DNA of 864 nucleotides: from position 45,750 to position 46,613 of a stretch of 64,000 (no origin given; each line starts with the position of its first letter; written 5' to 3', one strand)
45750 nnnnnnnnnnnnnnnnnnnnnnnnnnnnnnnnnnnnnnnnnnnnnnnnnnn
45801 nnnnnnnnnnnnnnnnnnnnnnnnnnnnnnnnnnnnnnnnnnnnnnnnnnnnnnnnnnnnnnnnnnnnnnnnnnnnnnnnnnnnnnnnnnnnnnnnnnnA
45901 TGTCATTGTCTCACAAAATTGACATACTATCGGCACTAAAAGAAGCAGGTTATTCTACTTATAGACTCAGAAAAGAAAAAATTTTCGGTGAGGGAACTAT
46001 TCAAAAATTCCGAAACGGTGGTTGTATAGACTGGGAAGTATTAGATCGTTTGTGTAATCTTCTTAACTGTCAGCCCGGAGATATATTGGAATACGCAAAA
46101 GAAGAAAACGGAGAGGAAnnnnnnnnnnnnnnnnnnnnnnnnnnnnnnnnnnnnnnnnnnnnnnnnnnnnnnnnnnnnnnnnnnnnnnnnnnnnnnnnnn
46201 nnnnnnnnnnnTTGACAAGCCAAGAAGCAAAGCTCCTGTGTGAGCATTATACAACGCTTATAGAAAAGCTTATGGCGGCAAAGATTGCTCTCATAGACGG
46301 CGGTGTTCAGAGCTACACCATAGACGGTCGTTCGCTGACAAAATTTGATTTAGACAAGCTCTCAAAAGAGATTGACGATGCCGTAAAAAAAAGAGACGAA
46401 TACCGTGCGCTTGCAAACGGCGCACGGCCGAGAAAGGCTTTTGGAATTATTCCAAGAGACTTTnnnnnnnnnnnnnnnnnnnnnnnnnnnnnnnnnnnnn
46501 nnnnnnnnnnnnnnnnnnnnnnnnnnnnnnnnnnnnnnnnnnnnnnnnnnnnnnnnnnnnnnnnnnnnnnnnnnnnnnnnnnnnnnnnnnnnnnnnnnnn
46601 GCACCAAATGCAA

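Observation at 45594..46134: Self-contained mini genetic switch (XRE + 40-aa protein) with palindromic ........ operators inside the head module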

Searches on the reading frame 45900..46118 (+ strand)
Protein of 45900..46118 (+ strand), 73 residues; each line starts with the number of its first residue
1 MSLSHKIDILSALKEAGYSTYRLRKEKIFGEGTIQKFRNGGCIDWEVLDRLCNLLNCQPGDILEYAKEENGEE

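Call 5: search_protein_families(library=pfam, proteins=[window:45900-46118:+], max_evalue=0.1)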
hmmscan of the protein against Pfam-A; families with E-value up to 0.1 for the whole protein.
window:45900-46118:+ (73 aa): 1 family
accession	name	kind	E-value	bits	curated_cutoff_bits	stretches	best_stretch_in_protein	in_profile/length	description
PF13443.12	HTH_26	-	6.1e-13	49.3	22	1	12-67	5-62/63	Cro/C1-type HTH DNA-binding domain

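Call 12: find_homologous_proteins(query=window:45900-46118:+)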
Query window:45900-46118:+ (73 aa): 863 proteins with E <= 0.001 among 864 candidates; the best 120 are listed.
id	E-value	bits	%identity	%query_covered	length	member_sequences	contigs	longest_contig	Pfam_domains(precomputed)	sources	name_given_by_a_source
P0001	7.9e-42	157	97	100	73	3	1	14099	PF13443.13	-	-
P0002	4.6e-36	139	90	96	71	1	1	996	PF13443.13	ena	-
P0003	3.7e-33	130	84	95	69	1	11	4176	PF13443.13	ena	-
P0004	2.2e-32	127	81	99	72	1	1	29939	PF13443.13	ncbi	-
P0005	2.8e-32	127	85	93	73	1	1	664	PF13443.13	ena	-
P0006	4.4e-31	123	81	95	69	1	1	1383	PF13443.13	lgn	-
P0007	4.7e-29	117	82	90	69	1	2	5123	PF13443.13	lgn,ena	-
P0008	9.5e-27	109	75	95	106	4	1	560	PF13443.13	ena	-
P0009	3.5e-26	108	68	93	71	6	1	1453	PF13443.13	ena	-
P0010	3.7e-26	107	66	96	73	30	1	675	PF13443.13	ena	-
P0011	9.4e-26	106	64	96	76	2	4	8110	PF13443.13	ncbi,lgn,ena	-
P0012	1.5e-25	106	70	96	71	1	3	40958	PF13443.13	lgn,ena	-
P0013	3.3e-25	104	68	99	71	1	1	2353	PF13443.13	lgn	-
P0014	7.3e-25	103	69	89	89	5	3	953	PF13443.13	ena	-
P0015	1.2e-24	103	66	100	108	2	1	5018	PF13443.13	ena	-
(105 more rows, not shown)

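Call 13: find_encoding_contigs(protein=P0001, flank=5000, max_places=4)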
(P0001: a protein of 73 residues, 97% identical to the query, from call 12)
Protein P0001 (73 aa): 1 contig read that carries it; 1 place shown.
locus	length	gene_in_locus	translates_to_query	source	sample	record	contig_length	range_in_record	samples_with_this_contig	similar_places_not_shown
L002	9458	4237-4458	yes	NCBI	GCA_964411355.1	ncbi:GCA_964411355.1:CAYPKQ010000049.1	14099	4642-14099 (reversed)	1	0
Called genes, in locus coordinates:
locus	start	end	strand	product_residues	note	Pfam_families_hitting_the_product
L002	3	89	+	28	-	?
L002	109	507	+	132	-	-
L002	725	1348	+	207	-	-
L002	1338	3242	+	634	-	PF05876:GpA_ATPase, PF20454:GpA_nuclease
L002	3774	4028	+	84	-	-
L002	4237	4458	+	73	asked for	PF13443:HTH_26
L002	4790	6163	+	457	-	PF05136:Phage_portal_2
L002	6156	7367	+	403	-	PF00574:CLP_protease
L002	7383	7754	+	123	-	-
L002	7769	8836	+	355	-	PF03864:Phage_cap_E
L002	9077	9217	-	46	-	-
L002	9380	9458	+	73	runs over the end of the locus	PF13443:HTH_26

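Call 14: find_encoding_contigs(protein=P0004, flank=5000, max_places=4)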
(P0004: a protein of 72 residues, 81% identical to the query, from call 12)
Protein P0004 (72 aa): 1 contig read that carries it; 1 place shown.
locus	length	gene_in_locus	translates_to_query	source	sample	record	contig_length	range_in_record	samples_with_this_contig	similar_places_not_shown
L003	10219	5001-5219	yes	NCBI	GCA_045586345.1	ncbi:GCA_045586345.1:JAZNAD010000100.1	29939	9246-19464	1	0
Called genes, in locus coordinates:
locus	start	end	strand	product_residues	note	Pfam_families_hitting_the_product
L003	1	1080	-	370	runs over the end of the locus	PF12323:HTH_OrfB_IS605, PF01385:OrfB_IS605, PF07282:Cas12f1-like_TNB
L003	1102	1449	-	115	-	-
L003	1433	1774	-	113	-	-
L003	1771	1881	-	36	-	-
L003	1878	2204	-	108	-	-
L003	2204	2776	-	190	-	-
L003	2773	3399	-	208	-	PF06378:SSAP_Sak (weak)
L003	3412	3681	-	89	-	-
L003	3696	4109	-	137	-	PF06114:Peptidase_M78 (weak)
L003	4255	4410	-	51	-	-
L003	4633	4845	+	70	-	PF13443:HTH_26 (weak)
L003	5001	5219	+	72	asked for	PF13443:HTH_26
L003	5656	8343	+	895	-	-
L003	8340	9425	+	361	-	PF01079:Hint (faint), PF05203:Hom_end_hint (weak), PF07591:PT-HINT (faint)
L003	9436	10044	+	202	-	PF00535:Glycos_transf_2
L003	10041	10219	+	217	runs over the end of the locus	-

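Call 15: find_encoding_contigs(protein=P0012, flank=5000, max_places=4)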
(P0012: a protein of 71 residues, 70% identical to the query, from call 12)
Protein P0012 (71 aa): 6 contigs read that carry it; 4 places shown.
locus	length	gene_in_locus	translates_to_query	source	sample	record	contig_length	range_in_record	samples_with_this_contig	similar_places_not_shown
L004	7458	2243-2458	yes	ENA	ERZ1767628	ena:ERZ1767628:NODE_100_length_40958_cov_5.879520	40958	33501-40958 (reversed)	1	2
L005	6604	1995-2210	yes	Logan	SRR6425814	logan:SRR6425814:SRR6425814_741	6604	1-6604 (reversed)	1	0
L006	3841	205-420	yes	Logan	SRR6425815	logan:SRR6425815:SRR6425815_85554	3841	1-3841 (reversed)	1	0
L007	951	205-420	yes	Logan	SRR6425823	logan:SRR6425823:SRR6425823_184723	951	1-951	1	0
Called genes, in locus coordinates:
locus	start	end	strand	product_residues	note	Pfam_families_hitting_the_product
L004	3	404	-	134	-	?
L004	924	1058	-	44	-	-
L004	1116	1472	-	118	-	PF18828:LPD15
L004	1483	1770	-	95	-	-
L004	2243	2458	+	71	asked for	PF13443:HTH_26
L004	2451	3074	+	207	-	PF08797:HIRAN (weak)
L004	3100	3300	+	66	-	-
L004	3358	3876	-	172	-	PF01520:Amidase_3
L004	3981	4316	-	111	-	PF05263:DUF722 (weak), PF04545:Sigma70_r4 (weak)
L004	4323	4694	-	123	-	-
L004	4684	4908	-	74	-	-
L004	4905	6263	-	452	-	PF00176:SNF2-rel_dom, PF00270:DEAD, PF04851:ResIII (weak)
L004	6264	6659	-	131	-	-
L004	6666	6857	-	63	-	-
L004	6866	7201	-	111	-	-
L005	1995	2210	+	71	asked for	PF13443:HTH_26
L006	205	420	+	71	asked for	PF13443:HTH_26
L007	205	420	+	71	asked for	PF13443:HTH_26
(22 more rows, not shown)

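Call 27: search_protein_families(library=phrogs, proteins=[window:45900-46118:+], max_evalue=0.01)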
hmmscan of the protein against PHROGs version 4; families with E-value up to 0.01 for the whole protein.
window:45900-46118:+ (73 aa): 2 families
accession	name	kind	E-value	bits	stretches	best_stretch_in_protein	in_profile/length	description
phrog_3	-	transcription regulation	0.00034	21.5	1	12-70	96-153/430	transcriptional repressor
phrog_4441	-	DNA, RNA and nucleotide metabolism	0.005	18.1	1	7-70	6-72/98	HTH DNA binding protein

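Call 52: search_solved_structures(query=window:45900-46118:+, max_evalue=0.1, show_alignments=2)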
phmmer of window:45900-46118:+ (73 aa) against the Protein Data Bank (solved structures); distinct sequences matched with E-value up to 0.1: 0.

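Call 70: find_related_loci(query=L003:4258-4410:-, collection=viral_contigs, flank=3000)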
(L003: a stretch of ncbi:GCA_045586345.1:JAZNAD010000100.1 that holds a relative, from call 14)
Query L003:4258-4410:- (51 aa) in viral_contigs; peptide patterns used: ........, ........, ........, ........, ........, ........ (x = any residue, [..] = any of these).
32 stretches matched a pattern, but none encodes a relative of the query by tblastn (E <= 1e-3).

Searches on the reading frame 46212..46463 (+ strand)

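Call 5: search_protein_families(library=pfam, proteins=[window:46212-46463:+], max_evalue=0.1)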
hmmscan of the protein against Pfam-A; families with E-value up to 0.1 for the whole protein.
window:46212-46463:+ (84 aa): 3 families
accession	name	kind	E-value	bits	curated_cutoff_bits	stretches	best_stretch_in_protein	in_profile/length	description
PF19645.4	DUF6148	-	0.0014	19.2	27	1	20-83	16-73/74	Family of unknown function (DUF6148)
PF08858.15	IDEAL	-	0.019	15.2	22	1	40-63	4-27/37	IDEAL domain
PF23307.1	SAM_KIDINS220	-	0.092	13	27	1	5-54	10-58/90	Kinase D-interacting substrate of 220 kDa-like, SAM domain-like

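Call 27: search_protein_families(library=phrogs, proteins=[window:46212-46463:+], max_evalue=0.01)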
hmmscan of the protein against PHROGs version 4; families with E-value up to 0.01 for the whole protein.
window:46212-46463:+ (84 aa): 2 families
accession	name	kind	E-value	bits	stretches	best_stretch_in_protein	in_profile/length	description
phrog_118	-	connector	1.5e-11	45.1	1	15-83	10-76/76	head-tail adaptor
phrog_5774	-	connector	0.0053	17.3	1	27-60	119-152/177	head-tail joining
